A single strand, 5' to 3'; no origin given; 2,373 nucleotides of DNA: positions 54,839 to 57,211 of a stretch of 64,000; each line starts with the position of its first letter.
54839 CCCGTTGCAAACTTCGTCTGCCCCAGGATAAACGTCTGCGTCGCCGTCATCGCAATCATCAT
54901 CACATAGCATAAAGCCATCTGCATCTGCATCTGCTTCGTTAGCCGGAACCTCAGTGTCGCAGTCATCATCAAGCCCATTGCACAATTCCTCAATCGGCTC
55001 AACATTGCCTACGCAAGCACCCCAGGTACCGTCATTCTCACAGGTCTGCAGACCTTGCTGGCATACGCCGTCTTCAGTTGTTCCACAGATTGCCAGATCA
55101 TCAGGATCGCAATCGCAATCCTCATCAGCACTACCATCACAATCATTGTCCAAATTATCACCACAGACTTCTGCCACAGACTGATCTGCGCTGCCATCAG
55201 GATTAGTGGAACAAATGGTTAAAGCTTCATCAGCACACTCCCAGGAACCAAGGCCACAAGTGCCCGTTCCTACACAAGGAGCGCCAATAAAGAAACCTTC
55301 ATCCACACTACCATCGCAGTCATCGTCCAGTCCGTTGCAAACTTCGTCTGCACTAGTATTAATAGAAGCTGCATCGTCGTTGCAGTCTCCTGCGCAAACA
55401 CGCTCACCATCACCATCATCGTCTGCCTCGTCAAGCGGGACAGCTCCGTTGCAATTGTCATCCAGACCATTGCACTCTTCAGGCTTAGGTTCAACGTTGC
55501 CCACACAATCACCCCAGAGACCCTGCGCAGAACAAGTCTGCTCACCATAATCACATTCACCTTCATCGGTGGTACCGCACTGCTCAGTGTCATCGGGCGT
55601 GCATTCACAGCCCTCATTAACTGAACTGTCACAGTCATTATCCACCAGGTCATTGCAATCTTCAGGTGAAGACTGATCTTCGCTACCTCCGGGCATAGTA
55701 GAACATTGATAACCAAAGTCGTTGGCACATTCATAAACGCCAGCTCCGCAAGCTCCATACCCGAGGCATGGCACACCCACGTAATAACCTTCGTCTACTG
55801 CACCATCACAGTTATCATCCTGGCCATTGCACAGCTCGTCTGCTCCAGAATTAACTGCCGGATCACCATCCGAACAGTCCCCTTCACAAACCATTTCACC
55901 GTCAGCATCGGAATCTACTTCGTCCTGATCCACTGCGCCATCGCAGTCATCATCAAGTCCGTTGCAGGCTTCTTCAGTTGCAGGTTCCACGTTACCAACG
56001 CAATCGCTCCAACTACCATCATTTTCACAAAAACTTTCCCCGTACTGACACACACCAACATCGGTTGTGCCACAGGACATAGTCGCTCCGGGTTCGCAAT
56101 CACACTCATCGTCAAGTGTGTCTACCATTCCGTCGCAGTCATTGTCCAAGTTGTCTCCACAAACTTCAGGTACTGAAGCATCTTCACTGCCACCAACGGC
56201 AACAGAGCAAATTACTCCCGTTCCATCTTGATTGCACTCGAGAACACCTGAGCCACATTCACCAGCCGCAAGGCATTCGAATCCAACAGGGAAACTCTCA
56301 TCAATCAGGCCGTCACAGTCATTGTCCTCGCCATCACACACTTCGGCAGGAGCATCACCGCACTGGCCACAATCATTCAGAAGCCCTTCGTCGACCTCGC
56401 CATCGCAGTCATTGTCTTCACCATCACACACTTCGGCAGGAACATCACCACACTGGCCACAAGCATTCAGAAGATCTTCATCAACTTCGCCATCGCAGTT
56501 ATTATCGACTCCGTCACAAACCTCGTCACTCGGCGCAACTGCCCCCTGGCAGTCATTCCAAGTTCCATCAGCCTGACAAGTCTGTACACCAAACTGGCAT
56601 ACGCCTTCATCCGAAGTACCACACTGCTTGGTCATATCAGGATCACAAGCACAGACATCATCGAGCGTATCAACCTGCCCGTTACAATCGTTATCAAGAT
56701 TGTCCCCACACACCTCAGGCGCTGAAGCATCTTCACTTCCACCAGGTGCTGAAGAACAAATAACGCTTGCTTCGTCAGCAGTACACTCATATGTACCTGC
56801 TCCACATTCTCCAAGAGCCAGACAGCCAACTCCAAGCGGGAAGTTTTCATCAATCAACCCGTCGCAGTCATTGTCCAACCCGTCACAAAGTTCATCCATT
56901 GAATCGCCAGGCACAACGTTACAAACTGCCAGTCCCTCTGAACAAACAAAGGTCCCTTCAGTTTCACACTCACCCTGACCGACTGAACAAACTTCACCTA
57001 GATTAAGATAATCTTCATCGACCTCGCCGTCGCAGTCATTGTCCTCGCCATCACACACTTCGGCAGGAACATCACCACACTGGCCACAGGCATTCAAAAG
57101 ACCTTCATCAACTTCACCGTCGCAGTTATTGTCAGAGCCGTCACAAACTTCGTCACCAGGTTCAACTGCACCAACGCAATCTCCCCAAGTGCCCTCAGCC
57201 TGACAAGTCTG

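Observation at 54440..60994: About 2184-aa secreted protein built from MopE-type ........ repeats with three 0.72-kb tandem super-repeats; G+C-rich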

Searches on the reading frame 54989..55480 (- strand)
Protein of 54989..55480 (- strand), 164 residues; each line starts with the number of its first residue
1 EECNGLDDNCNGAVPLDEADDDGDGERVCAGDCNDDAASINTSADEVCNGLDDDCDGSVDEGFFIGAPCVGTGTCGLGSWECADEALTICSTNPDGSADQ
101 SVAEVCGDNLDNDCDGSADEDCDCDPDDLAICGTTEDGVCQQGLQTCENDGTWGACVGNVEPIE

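Call 31: search_protein_families(library=pfam, proteins=[window:54989-55480:-], max_evalue=1)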
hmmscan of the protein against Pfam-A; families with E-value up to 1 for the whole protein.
seq(164 aa): 1 family
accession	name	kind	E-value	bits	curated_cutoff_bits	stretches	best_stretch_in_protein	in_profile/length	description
PF11617.13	Cu-binding_MopE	-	8.3e-11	42.4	27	3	32-61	1-30/30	Putative metal-binding motif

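Call 58: predict_structure(alignment_id=A2)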
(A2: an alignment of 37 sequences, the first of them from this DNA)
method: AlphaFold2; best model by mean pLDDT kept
length: 164 residues; sequences in the alignment: 37
mean_pLDDT: 86.0   pTM: 0.57
mean pLDDT of the five models: 86.0, 84.4, 83.4, 83.1, 82.6
residues with pLDDT >= 90: 76; 70-90: 77; 50-70: 10; < 50: 1
segments of 3 or more residues with pLDDT < 50: none
pLDDT, mean of each block of 10 residues (from residue 1): 90 92 94 95 94 95 86 76 85 59 82 79 90 83 91 91 76
secondary structure, 60 per line:
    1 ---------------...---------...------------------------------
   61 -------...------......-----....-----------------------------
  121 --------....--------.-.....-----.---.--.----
elements in order: E68-70 E77-82 E88-91 E129-132 E143-147

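Call 61: fold_search(model_id=the predicted structure, library=pdb)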
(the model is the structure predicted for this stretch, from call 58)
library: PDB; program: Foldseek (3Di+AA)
matches with E <= 10: 90; with E <= 0.001: 0
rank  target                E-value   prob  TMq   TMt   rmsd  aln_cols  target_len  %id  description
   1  1fbr                  5.8e-01  0.06  0.14  0.21  12.5       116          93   13  FOURTH AND FIFTH FIBRONECTIN TYPE I MODULE PAIR (released 1995-10-15)
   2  9a3x_B                1.2e+00  0.06  0.15  0.25   9.7        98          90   12  Predicted model of tissue transglutaminase 2 (TG2) in complex with plasma fibronectin type I modules 2 and 3 (FNI2-3) (released 2024-02-02)
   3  7p4l_C                1.5e+00  0.41  0.16  0.06   2.8        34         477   20  Crystal structure of the trimeric ectodomain of archaeal Fusexin1 (Fsx1) (released 2022-07-13)
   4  3h3g_A                1.5e+00  0.16  0.15  0.06   5.1        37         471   14  Crystal structure of the extracellular domain of the human parathyroid hormone receptor (PTH1R) in complex with parath (released 2009-08-11)
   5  6fj3_A                1.6e+00  0.16  0.15  0.05   5.0        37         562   14  High resolution crystal structure of parathyroid hormone 1 receptor in complex with a peptide agonist. (released 2018-11-21)
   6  3n7p_B                1.8e+00  0.06  0.16  0.24  12.6        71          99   13  Crystal structure of the ectodomain complex of the CGRP receptor, a Class-B GPCR, reveals the site of drug antagonism (released 2010-09-15)
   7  3n7p_A                1.8e+00  0.06  0.16  0.24  12.6        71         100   13  Crystal structure of the ectodomain complex of the CGRP receptor, a Class-B GPCR, reveals the site of drug antagonism (released 2010-09-15)
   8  6pgq_A                1.9e+00  0.07  0.15  0.06  12.4        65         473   14  Crystal structure of N-glycosylated human calcitonin receptor extracellular domain in complex with salmon calcitonin ( (released 2020-02-12)
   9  7p4l_A                2.0e+00  0.35  0.16  0.06   2.5        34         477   20  Crystal structure of the trimeric ectodomain of archaeal Fusexin1 (Fsx1) (released 2022-07-13)
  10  8ax6_A                2.0e+00  0.15  0.14  0.05   3.3        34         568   12  Crystal structure of a CGRP receptor ectodomain heterodimer bound to macrocyclic inhibitor HTL0029882 (released 2022-12-07)
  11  8ax7_A                2.4e+00  0.06  0.15  0.05  12.5        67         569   13  Crystal structure of a CGRP receptor ectodomain heterodimer bound to macrocyclic inhibitor HTL0031448 (released 2022-12-07)
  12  2otn_A                2.6e+00  0.07  0.12  0.07   4.5        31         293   29  Crystal structure of the catalytically active form of diaminopimelate epimerase from Bacillus anthracis (released 2008-03-04)
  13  4rwg_A                2.6e+00  0.05  0.15  0.05  12.5        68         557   15  Crystal structure of the CLR:RAMP1 extracellular domain heterodimer with bound high affinity CGRP analog (released 2015-05-20)
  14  6d1u_A                2.6e+00  0.02  0.11  0.04  16.6        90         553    8  Crystal structure of the human CLR:RAMP1 extracellular domain heterodimer in complex with adrenomedullin 2/intermedin (released 2018-09-05)
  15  7tzf_R                2.8e+00  0.08  0.14  0.07   6.3        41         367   15  Human Amylin3 Receptor in complex with Gs and rat amylin peptide (released 2022-03-23)
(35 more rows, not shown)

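Call 75: search_solved_structures(query=A2, max_evalue=10, show_alignments=4)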
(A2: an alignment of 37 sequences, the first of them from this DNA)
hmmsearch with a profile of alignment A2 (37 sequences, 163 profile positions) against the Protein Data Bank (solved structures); distinct sequences matched with E-value up to 10: 1.
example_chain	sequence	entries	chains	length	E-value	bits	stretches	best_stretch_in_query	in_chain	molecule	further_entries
2vov_A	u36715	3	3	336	0.0075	19.6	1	18-58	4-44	SURFACE-ASSOCIATED PROTEIN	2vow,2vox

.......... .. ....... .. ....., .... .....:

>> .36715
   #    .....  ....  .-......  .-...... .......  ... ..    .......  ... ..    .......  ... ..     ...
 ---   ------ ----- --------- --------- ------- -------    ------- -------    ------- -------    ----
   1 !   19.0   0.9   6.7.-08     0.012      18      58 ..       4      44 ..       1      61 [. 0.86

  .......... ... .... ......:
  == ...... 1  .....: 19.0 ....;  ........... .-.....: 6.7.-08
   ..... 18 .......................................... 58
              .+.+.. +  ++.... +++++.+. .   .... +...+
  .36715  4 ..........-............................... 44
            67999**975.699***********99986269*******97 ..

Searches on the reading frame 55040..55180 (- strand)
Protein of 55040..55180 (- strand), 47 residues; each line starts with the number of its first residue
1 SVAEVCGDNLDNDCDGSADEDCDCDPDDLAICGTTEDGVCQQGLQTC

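Call 80: search_solved_structures(query=window:55040-55180:-, max_evalue=10, show_alignments=5)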
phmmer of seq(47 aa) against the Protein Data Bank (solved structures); distinct sequences matched with E-value up to 10: 0.

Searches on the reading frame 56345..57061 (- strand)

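Call 31: search_protein_families(library=pfam, proteins=[window:56345-57061:-], max_evalue=1)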
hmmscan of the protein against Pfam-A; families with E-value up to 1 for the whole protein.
seq(239 aa): 1 family
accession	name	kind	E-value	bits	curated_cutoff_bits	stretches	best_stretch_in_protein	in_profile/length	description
PF11617.13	Cu-binding_MopE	-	2.1e-21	76.2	27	5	114-131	13-29/30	Putative metal-binding motif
